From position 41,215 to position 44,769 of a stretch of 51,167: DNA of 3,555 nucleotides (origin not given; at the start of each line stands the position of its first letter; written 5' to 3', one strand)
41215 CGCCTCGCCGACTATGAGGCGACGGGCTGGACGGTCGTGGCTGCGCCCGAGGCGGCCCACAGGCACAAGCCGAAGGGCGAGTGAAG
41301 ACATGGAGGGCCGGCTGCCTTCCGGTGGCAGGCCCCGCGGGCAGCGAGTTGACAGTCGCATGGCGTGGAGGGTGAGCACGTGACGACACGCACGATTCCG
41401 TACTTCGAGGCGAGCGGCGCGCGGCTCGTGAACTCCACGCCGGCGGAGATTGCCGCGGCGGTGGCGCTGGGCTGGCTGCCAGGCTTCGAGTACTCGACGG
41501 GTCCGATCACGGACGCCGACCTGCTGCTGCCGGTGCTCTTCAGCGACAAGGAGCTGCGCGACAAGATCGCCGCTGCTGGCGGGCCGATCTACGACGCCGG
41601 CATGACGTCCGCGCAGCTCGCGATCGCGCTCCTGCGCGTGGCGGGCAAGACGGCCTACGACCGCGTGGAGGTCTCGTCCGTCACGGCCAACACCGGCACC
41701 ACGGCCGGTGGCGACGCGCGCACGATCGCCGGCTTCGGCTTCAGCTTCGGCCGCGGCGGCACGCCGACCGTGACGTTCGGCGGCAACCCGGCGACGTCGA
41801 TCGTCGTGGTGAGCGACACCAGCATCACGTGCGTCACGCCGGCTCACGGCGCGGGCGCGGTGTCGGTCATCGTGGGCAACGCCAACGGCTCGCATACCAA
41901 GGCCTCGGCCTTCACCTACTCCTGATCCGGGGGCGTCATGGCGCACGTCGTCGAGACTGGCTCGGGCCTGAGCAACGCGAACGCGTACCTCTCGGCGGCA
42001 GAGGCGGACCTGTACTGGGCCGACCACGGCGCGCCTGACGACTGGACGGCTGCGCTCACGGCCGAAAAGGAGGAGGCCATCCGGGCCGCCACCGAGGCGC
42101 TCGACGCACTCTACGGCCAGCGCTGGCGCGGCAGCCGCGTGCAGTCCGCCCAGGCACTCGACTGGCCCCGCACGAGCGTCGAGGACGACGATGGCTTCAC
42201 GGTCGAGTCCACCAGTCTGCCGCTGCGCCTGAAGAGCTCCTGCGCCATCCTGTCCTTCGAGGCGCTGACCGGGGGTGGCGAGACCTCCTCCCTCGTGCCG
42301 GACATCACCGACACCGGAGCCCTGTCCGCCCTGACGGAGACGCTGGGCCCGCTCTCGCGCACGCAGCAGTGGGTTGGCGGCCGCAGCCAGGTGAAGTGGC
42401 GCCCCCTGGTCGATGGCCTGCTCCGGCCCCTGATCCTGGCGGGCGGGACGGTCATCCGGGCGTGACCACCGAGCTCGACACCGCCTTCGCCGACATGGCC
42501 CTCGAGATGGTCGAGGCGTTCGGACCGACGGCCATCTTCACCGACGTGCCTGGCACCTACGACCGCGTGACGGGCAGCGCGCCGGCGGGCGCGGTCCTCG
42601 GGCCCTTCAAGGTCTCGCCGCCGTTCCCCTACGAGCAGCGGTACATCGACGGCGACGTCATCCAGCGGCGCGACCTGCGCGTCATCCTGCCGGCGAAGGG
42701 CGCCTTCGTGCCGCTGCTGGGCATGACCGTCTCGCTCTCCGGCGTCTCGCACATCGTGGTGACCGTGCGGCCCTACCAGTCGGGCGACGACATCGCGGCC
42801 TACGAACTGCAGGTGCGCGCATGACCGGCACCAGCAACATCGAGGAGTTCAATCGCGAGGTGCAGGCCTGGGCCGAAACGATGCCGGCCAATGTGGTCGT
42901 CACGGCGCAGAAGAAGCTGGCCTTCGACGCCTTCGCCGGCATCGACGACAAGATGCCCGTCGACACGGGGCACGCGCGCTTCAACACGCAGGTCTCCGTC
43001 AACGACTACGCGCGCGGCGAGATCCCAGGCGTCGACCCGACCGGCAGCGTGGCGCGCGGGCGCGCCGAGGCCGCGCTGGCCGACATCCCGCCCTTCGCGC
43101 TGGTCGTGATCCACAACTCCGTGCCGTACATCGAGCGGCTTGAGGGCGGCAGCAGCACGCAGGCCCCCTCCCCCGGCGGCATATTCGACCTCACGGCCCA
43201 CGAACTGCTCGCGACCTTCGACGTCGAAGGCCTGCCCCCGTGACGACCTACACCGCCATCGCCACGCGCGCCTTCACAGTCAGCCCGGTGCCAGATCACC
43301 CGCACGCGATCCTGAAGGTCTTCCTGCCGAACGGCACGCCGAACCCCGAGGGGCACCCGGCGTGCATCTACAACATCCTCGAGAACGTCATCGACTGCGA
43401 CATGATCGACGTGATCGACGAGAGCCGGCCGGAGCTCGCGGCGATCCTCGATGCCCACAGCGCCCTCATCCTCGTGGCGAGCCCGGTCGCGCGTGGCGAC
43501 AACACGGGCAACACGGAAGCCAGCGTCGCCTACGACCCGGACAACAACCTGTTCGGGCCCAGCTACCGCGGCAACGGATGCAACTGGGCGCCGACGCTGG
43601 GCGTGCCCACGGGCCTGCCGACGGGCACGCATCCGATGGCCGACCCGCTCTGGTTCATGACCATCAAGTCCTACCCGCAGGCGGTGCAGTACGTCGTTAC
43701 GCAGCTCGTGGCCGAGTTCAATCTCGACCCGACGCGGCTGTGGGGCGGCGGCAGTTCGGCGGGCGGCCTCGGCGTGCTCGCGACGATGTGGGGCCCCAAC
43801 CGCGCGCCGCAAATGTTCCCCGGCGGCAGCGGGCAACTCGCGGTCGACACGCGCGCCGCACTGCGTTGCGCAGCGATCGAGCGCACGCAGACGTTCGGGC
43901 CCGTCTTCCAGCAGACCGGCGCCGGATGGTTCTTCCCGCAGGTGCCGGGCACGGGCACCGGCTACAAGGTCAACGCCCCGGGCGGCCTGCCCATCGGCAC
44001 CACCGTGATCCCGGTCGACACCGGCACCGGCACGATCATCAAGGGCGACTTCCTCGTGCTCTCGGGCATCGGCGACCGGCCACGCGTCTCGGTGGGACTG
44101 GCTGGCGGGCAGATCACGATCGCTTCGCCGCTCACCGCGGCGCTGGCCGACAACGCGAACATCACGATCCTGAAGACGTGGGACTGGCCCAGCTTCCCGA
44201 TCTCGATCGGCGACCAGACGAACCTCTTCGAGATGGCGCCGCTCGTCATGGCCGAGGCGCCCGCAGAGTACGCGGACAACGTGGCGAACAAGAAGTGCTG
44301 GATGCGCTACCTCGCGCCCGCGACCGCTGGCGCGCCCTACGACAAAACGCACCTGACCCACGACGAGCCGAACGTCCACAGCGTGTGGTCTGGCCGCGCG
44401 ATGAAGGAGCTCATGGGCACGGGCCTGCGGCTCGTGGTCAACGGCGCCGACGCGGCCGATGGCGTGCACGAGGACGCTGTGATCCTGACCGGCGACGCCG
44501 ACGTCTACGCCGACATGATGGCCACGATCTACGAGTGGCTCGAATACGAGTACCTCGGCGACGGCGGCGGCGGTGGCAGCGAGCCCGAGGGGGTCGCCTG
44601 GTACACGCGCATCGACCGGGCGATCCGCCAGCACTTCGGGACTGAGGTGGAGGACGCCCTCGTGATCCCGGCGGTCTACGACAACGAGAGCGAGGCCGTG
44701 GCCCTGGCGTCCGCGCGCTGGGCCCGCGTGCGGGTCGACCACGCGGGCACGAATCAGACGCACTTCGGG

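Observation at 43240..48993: A 1,917-aa multi-enzyme ORF occupies the tail-terminator slot, suggesting an enzyme-armed neck or collar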

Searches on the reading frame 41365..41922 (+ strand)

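Call 78: search_protein_families(library=phrogs, proteins=[window:41365-41922:+], max_evalue=0.001)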
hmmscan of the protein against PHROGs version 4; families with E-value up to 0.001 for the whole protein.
window:41365-41922:+ (186 aa): 0 families

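Call 84: search_protein_families(library=pfam, proteins=[window:41365-41922:+], max_evalue=0.001)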
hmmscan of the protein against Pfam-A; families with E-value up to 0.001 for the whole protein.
window:41365-41922:+ (186 aa): 1 family
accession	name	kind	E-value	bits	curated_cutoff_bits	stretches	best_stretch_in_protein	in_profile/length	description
PF01833.30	TIG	-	4.2e-12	46.3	20.9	1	103-185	3-84/84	IPT/TIG domain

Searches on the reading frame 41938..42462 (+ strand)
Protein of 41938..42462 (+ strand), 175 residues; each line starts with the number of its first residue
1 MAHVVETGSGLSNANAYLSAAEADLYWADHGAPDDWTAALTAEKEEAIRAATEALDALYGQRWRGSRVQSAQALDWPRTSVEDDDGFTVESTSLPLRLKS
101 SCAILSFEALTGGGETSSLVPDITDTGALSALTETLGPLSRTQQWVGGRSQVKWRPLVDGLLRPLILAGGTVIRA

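Call 5: search_protein_families(library=pfam, proteins=[window:41938-42462:+], max_evalue=0.1)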
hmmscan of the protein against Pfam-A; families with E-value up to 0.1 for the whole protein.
window:41938-42462:+ (175 aa): 1 family
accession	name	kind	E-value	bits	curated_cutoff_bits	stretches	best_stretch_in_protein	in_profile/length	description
PF20557.3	DnaT_2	-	1.4e-28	100.3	27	1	1-169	1-157/168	Putative DnaT-like ssDNA binding protein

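Call 6: search_protein_families(library=phrogs, proteins=[window:41938-42462:+], max_evalue=0.1)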
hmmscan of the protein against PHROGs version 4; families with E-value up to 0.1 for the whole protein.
window:41938-42462:+ (175 aa): 2 families
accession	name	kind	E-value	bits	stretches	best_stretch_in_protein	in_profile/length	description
phrog_477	-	connector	4.5e-37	128.9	1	1-171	7-170/220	head-tail adaptor Ad1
phrog_10959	-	unknown function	0.056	14.6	1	21-74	6-59/122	-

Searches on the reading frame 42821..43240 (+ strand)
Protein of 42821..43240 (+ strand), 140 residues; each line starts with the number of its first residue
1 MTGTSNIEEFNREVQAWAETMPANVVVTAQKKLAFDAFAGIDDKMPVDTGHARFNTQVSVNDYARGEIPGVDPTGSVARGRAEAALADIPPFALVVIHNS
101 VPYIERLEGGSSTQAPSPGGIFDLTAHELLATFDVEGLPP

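Call 5: search_protein_families(library=pfam, proteins=[window:42821-43240:+], max_evalue=0.1)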
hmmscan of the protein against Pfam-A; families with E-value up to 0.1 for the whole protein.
window:42821-43240:+ (140 aa): 0 families

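Call 6: search_protein_families(library=phrogs, proteins=[window:42821-43240:+], max_evalue=0.1)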
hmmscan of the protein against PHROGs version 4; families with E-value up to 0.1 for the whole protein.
window:42821-43240:+ (140 aa): 5 families
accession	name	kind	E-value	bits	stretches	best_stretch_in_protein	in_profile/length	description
phrog_169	-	connector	2.9e-26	94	1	6-131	126-250/275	tail completion or Neck1 protein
phrog_17193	-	connector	2.5e-07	31.6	1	31-117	142-228/250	tail completion or Neck1 protein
phrog_23749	-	unknown function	0.0031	18.6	1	31-54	24-47/67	-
phrog_5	-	connector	0.031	15.1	1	6-114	97-178/239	tail completion or Neck1 protein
phrog_14561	-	unknown function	0.075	14.1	0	56-80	10-34/51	-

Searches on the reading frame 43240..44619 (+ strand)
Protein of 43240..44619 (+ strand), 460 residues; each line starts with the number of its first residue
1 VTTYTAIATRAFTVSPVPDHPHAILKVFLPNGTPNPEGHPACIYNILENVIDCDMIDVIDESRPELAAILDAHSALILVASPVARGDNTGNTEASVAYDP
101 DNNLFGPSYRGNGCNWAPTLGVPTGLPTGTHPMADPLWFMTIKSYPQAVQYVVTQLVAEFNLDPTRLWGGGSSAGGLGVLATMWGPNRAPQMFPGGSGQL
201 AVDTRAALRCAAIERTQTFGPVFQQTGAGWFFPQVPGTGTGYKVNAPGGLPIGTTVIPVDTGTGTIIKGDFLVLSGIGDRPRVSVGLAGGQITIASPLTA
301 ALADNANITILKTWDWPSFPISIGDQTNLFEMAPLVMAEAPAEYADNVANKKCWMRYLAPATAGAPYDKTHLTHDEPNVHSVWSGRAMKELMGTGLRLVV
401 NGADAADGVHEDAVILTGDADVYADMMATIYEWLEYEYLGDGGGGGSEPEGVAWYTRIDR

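Call 20: search_solved_structures(query=window:43240-44619:+, max_evalue=1, show_alignments=2)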
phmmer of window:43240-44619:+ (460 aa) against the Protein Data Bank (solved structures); distinct sequences matched with E-value up to 1: 0.

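Call 22: find_homologous_proteins(query=window:43240-44619:+, max_evalue=0.01)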
Query window:43240-44619:+ (460 aa): 3 proteins with E <= 0.01 among 8000 candidates.
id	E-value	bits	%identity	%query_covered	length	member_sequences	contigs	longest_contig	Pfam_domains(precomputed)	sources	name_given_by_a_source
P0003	1.1e-159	550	59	95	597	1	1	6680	-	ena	-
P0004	3.5e-134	466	51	95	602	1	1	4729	-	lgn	-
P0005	1.6e-109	385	47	95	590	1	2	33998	-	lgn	-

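Call 23: search_protein_families(library=ncbifam, proteins=[window:43240-44619:+], max_evalue=1)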
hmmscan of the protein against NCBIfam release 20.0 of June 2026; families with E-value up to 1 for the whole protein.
window:43240-44619:+ (460 aa): 0 families

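Call 24: search_protein_families(library=phrogs, proteins=[P0003, P0004, P0005], max_evalue=0.01)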
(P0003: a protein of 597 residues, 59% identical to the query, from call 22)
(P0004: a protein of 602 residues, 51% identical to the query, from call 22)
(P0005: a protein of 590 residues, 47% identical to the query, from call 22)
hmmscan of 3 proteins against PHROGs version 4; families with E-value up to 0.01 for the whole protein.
P0003 (597 aa): 1 family
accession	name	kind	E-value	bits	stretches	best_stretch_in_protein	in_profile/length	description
phrog_283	-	head and packaging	0.0036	17.7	1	237-312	223-304/385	major head protein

P0004 (602 aa): 1 family
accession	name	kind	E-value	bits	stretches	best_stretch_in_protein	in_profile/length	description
phrog_4204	-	connector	0.0048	18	1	455-597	6-142/147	tail terminator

P0005 (590 aa): 2 families
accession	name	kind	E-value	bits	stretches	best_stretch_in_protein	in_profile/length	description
phrog_283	-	head and packaging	1.9e-06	28.5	1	237-311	222-303/385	major head protein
phrog_1302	-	tail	0.0012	19.3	1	249-313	95-167/201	distal tail protein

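Call 25: find_encoding_contigs(protein=P0005, flank=10000, max_places=3)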
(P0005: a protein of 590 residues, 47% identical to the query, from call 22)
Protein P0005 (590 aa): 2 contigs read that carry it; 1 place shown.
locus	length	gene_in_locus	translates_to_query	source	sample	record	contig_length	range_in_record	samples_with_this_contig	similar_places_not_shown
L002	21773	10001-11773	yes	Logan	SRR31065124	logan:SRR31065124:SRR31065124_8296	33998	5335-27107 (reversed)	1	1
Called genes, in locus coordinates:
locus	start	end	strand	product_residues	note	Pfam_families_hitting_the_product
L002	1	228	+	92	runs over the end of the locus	-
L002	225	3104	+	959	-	PF04860:Phage_portal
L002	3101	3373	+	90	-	-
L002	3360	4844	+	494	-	-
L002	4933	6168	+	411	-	PF05065:Phage_capsid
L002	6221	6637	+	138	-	-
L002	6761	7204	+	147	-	-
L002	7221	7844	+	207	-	PF24163:HCP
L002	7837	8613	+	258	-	-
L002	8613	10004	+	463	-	-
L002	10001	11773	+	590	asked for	-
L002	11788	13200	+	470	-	-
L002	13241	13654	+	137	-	-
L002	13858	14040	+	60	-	-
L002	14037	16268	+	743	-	-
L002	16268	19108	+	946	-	-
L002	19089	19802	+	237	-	PF05100:Phage_tail_L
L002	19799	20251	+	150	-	-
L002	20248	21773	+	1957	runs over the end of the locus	PF24801:FNIII-A_GpJ (weak), PF13550:Phage-tail_3 (weak)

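Call 78: search_protein_families(library=phrogs, proteins=[L002:7221-7841:+, L002:7837-8610:+, L002:8613-10001:+, L002:11788-13197:+, L002:13241-13651:+], max_evalue=0.001)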
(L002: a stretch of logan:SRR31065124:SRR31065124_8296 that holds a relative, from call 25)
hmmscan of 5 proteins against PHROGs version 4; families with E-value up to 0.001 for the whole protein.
L002:7221-7841:+ (207 aa): 1 family
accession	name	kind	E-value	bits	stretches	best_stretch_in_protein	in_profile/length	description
phrog_442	-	connector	7.1e-19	69.1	1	28-205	103-264/270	head-tail adaptor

L002:7837-8610:+ (258 aa): 0 families

L002:8613-10001:+ (463 aa): 0 families

L002:11788-13197:+ (470 aa): 2 families
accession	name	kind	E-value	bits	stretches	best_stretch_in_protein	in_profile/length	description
phrog_290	-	tail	4.3e-08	33.9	1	3-436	15-294/411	minor tail protein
phrog_358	-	unknown function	7.9e-05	21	1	188-310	457-552/2056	-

L002:13241-13651:+ (137 aa): 0 families

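Call 104: list_cluster_members(proteins=[P0003, P0004, P0005, P0006, P0007, P0008, P0009, P0011, P0033, P0034])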
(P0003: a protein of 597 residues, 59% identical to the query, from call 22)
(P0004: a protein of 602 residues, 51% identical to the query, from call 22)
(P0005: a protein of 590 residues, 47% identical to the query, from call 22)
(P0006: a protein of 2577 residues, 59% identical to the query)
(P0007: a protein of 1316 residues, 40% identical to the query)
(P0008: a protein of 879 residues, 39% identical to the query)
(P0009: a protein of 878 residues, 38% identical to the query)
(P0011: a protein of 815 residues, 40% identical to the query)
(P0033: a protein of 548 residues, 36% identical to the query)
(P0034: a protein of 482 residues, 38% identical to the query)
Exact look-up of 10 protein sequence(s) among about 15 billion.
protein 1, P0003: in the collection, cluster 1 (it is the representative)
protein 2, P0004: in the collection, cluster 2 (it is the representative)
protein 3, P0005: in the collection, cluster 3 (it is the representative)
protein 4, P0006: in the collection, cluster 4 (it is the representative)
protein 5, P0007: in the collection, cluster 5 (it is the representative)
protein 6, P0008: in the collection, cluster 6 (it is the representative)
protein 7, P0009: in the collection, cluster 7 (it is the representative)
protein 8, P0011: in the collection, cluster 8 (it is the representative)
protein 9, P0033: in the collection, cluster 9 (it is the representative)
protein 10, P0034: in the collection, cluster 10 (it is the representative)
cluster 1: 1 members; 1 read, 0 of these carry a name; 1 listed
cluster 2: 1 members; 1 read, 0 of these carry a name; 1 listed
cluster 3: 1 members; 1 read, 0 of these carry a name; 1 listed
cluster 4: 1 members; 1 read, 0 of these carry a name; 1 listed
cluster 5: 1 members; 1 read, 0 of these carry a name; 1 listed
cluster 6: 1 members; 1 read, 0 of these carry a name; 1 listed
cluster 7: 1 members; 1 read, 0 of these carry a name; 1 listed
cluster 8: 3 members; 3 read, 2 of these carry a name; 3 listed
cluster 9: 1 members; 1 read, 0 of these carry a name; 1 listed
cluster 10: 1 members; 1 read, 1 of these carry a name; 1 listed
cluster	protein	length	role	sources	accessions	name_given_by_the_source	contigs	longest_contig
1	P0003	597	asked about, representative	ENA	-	-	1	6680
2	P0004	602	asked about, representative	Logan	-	-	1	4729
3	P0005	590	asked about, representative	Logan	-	-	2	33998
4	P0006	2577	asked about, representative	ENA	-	-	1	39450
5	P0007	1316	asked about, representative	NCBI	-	-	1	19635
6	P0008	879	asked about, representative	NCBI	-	-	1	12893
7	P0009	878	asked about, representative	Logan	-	-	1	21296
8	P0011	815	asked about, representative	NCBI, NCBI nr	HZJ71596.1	MAG TPA: hypothetical protein VFF36_11750, partial [Planctomycetota bacterium] | hypothetical protein [Planctomycetota bacterium]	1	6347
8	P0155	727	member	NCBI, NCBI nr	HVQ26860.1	MAG TPA: hypothetical protein VMV01_16845, partial [Planctomycetota bacterium] | hypothetical protein [Planctomycetota bacterium]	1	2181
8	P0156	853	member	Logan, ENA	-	-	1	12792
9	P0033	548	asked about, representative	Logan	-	-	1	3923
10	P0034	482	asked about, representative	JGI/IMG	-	hypothetical protein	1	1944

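Call 105: find_encoding_contigs(protein=P0003, flank=5000, max_places=2)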
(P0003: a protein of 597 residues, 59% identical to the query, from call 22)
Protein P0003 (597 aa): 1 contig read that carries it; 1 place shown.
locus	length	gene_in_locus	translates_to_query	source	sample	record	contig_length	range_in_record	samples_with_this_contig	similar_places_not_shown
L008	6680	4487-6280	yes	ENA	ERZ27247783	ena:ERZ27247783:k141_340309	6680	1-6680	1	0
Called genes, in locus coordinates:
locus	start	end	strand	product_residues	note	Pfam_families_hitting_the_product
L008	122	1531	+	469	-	PF05065:Phage_capsid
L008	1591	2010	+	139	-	-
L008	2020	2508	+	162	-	-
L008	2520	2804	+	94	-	-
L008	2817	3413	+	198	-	PF24163:HCP (weak)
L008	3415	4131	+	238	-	-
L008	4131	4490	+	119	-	-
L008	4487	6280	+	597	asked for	-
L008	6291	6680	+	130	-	?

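Call 106: find_encoding_contigs(protein=P0004, flank=5000, max_places=2)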
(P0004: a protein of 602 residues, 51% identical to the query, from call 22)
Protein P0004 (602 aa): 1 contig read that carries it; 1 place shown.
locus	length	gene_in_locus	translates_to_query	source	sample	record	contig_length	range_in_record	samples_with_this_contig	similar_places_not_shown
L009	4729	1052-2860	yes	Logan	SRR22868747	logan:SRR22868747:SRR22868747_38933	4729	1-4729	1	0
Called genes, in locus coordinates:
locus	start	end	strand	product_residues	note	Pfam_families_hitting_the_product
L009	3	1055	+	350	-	?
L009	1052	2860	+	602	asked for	-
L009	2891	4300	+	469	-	-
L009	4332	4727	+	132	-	?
